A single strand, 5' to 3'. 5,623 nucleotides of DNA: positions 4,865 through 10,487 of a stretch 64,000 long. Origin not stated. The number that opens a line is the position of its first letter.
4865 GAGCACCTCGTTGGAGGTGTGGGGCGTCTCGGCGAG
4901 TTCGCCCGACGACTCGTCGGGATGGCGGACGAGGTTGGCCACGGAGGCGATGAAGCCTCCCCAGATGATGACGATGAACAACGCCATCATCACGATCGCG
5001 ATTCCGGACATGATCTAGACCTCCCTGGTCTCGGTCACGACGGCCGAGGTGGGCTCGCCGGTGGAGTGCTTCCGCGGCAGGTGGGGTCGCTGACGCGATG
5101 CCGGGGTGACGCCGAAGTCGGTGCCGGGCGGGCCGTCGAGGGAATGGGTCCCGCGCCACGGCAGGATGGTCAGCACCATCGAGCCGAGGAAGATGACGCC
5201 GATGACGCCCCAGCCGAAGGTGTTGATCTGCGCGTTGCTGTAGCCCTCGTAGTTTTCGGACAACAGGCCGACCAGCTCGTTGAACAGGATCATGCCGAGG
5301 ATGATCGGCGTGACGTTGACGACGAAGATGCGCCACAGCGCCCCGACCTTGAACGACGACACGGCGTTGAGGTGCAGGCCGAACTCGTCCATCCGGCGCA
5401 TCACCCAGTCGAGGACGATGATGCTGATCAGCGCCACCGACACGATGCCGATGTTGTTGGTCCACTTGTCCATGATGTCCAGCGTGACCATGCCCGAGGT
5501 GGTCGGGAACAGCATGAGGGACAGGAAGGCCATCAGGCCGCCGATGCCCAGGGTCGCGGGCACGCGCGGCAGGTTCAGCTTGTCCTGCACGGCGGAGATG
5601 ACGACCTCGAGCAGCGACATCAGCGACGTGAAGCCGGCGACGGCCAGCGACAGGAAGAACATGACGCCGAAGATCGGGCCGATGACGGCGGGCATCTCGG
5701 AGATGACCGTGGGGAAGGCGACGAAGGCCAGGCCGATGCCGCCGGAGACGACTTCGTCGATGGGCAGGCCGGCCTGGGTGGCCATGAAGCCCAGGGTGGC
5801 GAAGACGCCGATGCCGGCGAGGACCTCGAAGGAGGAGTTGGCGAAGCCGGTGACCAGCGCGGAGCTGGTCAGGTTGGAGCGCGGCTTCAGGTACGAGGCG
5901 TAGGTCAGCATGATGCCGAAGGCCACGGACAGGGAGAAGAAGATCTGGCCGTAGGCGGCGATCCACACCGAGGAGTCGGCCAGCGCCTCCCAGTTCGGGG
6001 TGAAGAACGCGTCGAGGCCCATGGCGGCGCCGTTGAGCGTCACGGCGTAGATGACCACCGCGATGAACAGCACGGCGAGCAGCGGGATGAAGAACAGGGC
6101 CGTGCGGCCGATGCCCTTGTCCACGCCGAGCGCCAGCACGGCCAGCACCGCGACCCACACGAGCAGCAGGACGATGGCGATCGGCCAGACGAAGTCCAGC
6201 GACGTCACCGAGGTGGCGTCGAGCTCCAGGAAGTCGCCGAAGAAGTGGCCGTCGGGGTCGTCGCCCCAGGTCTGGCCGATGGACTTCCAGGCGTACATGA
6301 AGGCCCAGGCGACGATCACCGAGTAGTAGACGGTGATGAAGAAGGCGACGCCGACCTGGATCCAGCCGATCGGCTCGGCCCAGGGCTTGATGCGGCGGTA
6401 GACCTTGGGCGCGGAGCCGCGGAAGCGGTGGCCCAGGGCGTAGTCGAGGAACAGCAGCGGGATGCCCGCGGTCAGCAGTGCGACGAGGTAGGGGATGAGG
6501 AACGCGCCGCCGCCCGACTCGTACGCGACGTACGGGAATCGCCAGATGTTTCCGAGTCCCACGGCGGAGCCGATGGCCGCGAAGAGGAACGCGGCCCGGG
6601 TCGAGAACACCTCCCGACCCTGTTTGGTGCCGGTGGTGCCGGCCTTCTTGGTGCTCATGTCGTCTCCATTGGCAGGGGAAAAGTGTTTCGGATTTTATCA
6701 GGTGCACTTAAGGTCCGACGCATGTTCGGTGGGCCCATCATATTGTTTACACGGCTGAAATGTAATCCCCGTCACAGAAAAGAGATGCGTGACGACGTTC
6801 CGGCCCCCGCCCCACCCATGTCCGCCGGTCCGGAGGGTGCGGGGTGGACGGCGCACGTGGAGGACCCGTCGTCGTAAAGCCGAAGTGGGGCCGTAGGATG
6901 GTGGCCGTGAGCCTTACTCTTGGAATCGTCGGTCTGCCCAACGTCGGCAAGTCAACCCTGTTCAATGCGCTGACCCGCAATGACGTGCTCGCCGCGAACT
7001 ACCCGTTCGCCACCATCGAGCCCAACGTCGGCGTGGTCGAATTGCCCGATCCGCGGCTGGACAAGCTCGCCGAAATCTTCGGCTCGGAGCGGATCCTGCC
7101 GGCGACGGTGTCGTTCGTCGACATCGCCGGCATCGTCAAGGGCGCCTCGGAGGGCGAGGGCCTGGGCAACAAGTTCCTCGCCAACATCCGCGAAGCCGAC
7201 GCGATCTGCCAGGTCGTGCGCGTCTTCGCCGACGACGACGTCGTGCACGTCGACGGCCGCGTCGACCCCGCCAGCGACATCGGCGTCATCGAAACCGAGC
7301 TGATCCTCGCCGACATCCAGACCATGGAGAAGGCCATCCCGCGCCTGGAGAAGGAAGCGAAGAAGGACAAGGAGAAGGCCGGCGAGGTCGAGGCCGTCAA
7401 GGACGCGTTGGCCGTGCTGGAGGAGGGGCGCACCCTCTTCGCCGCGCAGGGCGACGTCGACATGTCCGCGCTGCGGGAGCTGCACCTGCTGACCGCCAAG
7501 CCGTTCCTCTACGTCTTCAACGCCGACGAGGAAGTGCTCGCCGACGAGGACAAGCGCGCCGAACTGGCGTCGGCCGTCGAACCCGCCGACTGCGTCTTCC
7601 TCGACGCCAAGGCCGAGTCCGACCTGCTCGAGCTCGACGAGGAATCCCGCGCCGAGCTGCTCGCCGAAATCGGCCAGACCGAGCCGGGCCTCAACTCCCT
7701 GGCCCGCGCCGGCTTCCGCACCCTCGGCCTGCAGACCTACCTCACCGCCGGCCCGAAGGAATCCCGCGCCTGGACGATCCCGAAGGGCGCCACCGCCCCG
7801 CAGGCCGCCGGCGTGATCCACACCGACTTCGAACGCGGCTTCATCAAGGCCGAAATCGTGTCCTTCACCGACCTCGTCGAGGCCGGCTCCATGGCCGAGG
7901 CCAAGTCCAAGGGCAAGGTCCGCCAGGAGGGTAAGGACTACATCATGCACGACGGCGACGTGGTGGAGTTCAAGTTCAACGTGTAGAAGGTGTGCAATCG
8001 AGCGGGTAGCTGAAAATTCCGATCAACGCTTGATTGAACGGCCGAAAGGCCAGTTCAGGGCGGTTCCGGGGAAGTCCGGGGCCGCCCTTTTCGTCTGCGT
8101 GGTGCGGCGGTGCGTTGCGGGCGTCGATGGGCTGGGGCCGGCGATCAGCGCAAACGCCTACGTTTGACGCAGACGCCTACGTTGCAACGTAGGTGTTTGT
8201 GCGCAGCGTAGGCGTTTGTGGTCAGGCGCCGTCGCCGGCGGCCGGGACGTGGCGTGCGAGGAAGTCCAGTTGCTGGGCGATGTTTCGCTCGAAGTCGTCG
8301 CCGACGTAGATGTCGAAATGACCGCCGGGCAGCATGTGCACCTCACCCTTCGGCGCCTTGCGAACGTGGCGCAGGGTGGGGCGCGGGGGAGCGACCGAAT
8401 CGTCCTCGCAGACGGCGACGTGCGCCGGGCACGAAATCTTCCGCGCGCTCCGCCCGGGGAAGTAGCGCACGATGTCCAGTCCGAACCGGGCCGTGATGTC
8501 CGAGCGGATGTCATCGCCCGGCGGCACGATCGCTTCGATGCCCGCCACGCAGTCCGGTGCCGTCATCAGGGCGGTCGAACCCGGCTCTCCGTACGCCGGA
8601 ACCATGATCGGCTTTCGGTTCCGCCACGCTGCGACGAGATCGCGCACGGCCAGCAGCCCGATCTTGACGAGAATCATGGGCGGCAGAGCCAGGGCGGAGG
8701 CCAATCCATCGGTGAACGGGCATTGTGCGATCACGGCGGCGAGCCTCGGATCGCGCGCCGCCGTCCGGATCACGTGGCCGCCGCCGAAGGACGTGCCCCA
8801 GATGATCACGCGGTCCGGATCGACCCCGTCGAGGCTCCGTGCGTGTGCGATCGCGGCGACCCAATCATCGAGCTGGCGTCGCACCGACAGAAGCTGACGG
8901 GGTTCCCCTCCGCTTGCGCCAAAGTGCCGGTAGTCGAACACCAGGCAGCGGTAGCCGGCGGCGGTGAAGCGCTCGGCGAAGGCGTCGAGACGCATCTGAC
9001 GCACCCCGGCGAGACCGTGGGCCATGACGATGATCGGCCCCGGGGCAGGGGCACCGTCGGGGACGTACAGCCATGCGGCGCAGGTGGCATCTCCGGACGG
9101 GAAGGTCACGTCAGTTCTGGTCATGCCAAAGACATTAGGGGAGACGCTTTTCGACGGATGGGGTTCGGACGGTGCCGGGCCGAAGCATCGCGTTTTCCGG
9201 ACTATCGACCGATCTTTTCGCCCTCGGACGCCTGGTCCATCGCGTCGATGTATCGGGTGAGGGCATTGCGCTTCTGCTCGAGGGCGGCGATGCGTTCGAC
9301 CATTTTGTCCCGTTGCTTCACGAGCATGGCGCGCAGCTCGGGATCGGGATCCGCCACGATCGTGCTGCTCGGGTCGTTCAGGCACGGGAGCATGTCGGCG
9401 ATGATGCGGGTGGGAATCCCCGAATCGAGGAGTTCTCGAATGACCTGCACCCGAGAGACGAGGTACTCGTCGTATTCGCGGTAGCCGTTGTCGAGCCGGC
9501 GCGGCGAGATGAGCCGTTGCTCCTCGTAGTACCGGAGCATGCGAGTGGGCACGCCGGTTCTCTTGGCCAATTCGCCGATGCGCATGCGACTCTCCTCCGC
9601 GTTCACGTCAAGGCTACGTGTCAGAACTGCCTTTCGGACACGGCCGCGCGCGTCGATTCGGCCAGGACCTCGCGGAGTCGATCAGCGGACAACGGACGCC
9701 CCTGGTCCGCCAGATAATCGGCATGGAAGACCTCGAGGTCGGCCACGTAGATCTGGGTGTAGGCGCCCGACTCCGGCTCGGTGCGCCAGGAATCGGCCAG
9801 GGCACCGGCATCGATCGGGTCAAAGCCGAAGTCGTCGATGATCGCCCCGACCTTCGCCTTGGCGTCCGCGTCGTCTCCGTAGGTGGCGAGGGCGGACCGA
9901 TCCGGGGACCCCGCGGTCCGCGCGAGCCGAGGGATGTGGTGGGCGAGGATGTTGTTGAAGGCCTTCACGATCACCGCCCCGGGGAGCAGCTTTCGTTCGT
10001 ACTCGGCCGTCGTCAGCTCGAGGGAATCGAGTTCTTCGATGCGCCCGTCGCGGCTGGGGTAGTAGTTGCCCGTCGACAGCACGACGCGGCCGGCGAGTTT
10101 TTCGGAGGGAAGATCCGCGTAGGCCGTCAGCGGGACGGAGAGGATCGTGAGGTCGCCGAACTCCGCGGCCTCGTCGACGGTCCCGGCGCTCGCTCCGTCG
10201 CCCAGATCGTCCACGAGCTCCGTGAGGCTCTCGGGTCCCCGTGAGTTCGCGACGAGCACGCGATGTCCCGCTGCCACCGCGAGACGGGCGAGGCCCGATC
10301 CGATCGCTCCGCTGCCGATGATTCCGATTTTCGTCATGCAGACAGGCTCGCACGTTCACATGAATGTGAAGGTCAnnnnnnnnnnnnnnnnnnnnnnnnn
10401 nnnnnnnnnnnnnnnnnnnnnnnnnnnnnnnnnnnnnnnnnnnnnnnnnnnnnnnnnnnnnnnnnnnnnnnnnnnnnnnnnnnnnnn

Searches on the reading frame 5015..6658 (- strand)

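Call 13: search_protein_families(library=pfam, proteins=[window:5015-6658:-], max_evalue=0.001)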
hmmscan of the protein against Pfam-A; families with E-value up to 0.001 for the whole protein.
window:5015-6658:- (547 aa): 1 family
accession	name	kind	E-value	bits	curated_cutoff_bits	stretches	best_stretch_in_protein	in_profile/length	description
PF00209.24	SNF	-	2.2e-113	380.2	27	2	140-485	160-505/524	Sodium:neurotransmitter symporter family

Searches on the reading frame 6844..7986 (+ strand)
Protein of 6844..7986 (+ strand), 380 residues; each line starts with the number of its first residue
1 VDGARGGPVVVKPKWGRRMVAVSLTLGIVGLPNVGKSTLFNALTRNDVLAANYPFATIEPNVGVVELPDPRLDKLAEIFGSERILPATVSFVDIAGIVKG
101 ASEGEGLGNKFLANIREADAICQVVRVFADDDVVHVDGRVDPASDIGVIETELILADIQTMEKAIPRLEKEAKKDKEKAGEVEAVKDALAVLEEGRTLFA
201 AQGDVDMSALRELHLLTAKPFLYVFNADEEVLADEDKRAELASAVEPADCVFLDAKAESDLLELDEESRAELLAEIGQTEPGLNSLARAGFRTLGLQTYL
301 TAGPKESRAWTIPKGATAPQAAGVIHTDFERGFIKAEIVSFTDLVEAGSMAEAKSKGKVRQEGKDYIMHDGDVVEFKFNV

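Call 13: search_protein_families(library=pfam, proteins=[window:6844-7986:+], max_evalue=0.001)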
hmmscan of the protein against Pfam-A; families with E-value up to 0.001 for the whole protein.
window:6844-7986:+ (380 aa): 3 families
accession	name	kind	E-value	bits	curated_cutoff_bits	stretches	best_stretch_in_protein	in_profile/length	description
PF06071.19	YchF-GTPase_C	-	6.2e-40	135.7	27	1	296-379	1-84/84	Protein of unknown function (DUF933)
PF01926.29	MMR_HSR1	-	5.3e-22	78.5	21.9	1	26-128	2-85/113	50S ribosome-binding GTPase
PF02421.24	FeoB_N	-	4e-08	33.4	27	1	26-68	3-45/156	Ferrous iron transport protein B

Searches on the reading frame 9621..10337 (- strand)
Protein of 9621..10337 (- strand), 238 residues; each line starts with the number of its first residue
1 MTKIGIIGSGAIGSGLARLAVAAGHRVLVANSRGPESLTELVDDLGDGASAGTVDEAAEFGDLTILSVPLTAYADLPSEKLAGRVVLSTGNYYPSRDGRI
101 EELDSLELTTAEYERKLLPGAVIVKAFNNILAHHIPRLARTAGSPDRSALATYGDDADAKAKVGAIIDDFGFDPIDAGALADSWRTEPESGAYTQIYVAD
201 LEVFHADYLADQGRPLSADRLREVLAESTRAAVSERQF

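Call 13: search_protein_families(library=pfam, proteins=[window:9621-10337:-], max_evalue=0.001)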
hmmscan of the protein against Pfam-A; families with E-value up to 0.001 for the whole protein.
window:9621-10337:- (238 aa): 3 families
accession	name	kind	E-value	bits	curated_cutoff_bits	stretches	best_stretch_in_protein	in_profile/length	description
PF03807.23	F420_oxidored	-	1.4e-19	70.9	21.6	1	3-91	1-93/94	NADP oxidoreductase coenzyme F420-dependent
PF02826.25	2-Hacid_dh_C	-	4.4e-05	23.4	25.1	1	3-72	38-103/178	D-isomer specific 2-hydroxyacid dehydrogenase, NAD binding domain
PF03446.21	NAD_binding_2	-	4.9e-05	23.8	21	1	3-72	1-67/161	NAD binding domain of 6-phosphogluconate dehydrogenase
